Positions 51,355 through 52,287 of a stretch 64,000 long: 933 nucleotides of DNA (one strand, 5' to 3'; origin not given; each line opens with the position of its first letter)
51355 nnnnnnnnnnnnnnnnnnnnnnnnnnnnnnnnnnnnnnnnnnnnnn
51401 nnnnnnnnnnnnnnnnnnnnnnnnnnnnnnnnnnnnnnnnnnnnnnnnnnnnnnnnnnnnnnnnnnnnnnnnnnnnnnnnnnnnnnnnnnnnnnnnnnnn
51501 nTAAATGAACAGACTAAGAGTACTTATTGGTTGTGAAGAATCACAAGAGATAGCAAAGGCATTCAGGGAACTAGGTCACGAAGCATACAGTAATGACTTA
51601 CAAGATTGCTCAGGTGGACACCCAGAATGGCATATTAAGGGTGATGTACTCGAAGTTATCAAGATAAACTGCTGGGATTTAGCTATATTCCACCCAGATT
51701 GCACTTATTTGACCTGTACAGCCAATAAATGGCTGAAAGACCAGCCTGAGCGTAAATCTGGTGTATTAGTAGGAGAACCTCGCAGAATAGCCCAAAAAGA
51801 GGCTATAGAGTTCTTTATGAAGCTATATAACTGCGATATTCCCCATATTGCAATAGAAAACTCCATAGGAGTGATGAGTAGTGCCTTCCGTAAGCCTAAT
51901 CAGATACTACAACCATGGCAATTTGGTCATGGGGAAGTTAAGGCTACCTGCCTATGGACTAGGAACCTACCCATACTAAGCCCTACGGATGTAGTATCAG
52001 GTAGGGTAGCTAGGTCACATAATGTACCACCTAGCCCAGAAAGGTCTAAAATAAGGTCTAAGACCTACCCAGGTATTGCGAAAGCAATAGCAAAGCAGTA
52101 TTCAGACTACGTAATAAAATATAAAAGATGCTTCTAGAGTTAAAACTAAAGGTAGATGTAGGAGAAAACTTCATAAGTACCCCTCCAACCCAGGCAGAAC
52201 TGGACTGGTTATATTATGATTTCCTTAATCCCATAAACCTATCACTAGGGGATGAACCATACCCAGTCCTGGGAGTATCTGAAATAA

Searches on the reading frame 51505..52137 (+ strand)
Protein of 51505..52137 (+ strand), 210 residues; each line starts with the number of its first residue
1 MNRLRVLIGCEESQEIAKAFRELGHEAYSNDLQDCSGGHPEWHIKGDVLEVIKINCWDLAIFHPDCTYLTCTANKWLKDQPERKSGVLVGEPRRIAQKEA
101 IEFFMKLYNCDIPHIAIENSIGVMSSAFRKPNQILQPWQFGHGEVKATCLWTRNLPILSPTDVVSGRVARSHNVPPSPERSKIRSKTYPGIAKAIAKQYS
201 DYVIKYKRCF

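Call 11: search_protein_families(library=phrogs, proteins=[window:51505-52137:+], max_evalue=0.01)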
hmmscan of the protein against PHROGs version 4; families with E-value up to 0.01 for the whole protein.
window:51505-52137:+ (210 aa): 2 families
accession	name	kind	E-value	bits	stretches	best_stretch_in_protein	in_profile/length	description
phrog_757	-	other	1.1e-57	195.9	1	1-204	12-223/247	DNA methyltransferase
phrog_27471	-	unknown function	4.6e-38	130.3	1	112-199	5-92/93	-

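Call 12: search_protein_families(library=pfam, proteins=[window:51505-52137:+], max_evalue=0.01)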
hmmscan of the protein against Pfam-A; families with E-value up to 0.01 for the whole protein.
window:51505-52137:+ (210 aa): 0 families
